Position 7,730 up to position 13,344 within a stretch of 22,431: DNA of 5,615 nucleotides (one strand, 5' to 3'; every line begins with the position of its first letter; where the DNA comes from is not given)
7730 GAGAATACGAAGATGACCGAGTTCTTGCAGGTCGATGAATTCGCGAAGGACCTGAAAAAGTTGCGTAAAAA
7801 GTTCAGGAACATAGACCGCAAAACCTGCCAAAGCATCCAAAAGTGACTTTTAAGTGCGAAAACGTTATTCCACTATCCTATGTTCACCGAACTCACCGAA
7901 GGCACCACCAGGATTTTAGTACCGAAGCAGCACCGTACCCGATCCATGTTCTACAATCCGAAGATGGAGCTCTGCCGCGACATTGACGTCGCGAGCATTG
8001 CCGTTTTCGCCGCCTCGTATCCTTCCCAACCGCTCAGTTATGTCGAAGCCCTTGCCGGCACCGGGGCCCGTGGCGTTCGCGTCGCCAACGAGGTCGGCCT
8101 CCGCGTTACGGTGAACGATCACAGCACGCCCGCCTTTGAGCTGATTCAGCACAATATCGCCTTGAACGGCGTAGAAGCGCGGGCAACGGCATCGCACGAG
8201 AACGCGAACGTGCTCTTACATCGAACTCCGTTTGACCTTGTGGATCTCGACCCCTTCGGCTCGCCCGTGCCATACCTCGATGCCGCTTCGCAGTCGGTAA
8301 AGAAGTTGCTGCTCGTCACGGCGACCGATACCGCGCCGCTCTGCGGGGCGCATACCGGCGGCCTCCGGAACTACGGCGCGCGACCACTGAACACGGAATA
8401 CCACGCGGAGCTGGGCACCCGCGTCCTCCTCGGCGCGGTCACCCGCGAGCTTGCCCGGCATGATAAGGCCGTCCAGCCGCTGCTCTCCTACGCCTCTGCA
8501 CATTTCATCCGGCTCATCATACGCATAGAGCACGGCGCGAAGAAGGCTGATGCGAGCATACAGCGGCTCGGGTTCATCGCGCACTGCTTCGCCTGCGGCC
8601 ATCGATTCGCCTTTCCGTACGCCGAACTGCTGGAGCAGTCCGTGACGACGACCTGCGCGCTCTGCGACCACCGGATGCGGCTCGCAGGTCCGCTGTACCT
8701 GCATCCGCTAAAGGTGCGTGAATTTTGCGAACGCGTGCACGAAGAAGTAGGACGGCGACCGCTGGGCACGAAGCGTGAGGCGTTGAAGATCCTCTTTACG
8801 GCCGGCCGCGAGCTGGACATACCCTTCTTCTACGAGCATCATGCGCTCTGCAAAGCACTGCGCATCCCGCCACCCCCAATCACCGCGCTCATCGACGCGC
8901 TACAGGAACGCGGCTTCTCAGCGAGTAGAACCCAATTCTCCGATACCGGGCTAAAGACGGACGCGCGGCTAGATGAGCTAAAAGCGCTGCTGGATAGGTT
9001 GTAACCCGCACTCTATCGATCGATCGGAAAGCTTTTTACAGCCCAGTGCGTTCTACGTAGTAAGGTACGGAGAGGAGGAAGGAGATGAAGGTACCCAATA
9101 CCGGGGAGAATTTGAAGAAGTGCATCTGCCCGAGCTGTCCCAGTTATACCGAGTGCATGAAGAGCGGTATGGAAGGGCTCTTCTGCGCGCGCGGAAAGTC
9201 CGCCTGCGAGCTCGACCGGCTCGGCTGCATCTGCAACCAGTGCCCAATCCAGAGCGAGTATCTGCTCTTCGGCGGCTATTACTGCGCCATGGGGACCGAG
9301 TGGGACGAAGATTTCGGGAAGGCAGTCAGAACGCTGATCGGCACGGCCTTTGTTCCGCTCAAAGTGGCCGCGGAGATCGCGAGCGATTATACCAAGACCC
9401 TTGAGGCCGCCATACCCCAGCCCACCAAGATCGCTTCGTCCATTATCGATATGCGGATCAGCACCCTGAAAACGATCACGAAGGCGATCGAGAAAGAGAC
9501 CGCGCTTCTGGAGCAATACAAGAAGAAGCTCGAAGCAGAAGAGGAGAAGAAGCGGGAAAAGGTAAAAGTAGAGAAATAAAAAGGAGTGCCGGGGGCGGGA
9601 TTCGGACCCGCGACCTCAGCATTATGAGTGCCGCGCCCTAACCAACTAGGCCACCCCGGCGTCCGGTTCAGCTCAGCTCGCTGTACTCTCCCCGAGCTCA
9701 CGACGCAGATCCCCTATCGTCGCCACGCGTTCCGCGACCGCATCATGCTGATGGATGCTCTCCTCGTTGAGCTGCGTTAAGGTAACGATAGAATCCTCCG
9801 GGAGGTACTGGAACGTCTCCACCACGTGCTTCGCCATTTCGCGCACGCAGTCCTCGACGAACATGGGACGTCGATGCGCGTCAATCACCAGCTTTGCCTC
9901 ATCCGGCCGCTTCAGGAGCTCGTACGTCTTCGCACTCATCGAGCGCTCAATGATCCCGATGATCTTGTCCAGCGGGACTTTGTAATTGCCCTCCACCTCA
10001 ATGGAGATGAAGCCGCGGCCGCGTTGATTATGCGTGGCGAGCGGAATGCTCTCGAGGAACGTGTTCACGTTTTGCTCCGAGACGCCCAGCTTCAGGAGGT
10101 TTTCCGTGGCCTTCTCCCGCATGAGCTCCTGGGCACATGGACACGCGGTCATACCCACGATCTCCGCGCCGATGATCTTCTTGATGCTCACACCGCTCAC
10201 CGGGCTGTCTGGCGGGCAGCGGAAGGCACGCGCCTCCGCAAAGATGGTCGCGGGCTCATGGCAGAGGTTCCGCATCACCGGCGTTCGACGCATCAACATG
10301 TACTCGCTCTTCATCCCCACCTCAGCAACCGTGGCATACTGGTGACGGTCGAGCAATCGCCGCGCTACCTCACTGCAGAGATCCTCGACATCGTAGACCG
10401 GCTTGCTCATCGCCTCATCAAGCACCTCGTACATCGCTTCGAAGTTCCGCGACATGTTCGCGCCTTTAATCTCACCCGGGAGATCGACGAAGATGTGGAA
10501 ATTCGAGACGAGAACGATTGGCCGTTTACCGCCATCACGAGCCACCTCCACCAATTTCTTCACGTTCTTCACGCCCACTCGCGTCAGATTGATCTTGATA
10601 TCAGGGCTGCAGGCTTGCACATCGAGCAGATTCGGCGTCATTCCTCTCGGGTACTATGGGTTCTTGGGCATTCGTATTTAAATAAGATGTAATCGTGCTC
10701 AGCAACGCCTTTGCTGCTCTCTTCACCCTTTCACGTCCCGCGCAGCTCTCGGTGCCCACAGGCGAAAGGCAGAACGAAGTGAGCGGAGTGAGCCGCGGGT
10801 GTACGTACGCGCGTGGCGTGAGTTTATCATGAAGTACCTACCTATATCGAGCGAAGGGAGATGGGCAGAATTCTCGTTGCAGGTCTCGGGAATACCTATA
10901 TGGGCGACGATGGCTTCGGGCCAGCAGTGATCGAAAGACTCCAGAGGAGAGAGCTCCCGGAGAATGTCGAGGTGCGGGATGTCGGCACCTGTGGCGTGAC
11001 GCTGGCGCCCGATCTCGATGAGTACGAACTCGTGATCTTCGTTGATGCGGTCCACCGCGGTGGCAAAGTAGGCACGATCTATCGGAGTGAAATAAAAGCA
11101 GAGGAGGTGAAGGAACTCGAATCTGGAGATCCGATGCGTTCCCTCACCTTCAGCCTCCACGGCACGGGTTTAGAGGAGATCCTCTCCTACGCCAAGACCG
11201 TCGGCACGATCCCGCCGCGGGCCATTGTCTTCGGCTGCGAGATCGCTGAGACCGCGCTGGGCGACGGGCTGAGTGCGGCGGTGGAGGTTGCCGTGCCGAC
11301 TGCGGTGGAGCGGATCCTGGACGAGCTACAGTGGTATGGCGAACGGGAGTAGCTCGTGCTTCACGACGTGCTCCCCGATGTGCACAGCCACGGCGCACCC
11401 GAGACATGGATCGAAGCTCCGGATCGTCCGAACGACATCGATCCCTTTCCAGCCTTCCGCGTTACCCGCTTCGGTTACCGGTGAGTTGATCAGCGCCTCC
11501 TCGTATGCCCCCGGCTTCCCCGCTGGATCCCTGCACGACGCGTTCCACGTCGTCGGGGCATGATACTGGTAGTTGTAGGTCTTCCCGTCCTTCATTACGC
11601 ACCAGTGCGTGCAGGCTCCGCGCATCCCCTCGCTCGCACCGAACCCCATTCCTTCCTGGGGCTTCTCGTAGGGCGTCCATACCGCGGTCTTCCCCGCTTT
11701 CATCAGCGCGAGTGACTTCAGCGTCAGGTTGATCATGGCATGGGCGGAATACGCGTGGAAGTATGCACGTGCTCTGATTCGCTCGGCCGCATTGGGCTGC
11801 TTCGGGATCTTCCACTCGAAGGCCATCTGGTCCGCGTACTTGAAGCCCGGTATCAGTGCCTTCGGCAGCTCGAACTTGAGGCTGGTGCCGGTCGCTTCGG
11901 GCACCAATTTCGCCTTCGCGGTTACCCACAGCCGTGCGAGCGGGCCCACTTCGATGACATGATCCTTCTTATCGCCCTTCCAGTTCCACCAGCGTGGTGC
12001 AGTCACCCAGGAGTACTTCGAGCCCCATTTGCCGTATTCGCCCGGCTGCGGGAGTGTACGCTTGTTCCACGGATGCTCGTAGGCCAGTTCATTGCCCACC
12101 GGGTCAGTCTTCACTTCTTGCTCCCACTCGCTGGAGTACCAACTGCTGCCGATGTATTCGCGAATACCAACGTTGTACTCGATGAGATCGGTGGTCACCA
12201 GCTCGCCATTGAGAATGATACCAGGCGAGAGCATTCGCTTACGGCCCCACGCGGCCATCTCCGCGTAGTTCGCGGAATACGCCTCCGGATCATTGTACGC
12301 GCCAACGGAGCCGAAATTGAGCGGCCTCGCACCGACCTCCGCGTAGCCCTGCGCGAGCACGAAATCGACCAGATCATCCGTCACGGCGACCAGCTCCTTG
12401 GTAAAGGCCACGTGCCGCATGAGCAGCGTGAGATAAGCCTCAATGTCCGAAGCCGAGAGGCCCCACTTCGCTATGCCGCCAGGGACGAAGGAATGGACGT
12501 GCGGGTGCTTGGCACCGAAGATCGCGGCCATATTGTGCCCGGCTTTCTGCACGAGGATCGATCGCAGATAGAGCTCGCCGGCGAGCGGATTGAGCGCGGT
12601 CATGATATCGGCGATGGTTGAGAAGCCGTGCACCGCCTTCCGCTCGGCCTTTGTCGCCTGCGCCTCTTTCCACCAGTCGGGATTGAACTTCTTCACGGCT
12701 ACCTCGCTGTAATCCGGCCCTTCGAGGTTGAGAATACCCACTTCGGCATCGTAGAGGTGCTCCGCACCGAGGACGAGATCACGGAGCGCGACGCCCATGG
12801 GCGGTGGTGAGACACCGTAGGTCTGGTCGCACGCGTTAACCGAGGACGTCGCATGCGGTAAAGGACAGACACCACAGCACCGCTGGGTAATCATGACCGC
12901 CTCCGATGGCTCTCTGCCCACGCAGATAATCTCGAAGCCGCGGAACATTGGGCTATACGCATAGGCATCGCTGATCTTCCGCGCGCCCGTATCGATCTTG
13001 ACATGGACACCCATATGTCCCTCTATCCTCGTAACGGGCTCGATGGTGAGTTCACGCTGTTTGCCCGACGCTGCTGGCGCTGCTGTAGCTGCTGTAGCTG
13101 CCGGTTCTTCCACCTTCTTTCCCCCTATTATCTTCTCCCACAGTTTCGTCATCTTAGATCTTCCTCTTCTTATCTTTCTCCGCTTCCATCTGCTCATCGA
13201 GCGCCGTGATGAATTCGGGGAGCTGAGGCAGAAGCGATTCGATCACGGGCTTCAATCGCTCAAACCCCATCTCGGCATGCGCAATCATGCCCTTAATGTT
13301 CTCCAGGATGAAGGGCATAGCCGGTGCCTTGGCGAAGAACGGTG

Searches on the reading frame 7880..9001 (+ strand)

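Call 9: search_protein_families(library=pfam, proteins=[window:7880-9001:+], max_evalue=0.01)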
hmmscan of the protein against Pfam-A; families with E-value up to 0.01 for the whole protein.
window:7880-9001:+ (374 aa): 3 families
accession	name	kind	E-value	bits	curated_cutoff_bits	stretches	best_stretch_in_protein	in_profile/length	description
PF02005.22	TRM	-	2.3e-97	327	27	1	10-369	3-373/376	N2,N2-dimethylguanosine tRNA methyltransferase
PF09840.14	DUF2067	-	0.00097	19.2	24.9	1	316-374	69-124/187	Uncharacterized protein conserved in archaea (DUF2067)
PF10294.15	Methyltransf_16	-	0.0032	17.7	21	1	48-104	44-102/174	Lysine methyltransferase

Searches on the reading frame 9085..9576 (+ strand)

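Call 9: search_protein_families(library=pfam, proteins=[window:9085-9576:+], max_evalue=0.01)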
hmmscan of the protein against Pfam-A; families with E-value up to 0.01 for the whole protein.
window:9085-9576:+ (164 aa): 1 family
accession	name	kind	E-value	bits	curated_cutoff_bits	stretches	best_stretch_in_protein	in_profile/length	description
PF10967.13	DUF2769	-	2.8e-17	63.5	22.8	1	13-67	1-56/57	Protein of unknown function (DUF2769)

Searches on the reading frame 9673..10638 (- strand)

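Call 9: search_protein_families(library=pfam, proteins=[window:9673-10638:-], max_evalue=0.01)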
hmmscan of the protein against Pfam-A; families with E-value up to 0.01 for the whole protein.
window:9673-10638:- (321 aa): 1 family
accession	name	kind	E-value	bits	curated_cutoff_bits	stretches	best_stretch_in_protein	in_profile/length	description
PF02649.19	GCHY-1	-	2.3e-73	247.4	25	1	4-302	1-260/260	Type I GTP cyclohydrolase folE2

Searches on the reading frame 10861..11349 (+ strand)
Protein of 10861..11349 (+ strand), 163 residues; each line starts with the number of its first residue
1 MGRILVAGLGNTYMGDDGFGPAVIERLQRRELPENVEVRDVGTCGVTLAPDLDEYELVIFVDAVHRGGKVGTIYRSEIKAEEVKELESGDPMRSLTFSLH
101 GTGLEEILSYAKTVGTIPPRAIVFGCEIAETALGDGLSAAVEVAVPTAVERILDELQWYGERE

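Call 58: search_protein_families(library=pfam, proteins=[window:10861-11349:+], max_evalue=0.001)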
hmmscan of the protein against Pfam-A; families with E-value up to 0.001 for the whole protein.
window:10861-11349:+ (163 aa): 1 family
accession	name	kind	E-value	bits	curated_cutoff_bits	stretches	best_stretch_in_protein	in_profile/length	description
PF01750.23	HycI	-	2.6e-21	76.3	23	1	22-155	2-130/130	Hydrogenase maturation protease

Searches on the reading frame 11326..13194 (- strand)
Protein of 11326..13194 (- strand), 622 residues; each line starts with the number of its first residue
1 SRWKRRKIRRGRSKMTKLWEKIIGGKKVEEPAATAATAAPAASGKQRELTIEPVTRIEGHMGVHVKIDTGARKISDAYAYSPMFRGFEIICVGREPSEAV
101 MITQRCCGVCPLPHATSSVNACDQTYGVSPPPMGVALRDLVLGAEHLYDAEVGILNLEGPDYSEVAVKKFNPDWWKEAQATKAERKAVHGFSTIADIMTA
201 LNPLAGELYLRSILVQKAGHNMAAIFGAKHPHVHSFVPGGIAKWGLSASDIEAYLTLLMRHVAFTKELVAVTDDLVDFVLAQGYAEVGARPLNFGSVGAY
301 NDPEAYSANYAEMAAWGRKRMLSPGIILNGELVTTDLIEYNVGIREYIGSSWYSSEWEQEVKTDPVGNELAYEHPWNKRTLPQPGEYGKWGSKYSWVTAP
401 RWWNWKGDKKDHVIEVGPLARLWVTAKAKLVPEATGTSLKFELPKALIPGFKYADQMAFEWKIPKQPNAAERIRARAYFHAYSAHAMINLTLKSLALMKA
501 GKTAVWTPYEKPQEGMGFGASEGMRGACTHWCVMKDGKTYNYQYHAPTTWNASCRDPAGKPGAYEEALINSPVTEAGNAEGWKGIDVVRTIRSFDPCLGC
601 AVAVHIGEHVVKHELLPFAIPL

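Call 58: search_protein_families(library=pfam, proteins=[window:11326-13194:-], max_evalue=0.001)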
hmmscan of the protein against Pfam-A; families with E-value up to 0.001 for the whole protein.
window:11326-13194:- (622 aa): 1 family
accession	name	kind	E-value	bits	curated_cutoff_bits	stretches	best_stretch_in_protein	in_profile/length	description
PF00374.24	NiFeSe_Hases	-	1.3e-76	259.1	25.8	2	204-602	148-507/508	Nickel-dependent hydrogenase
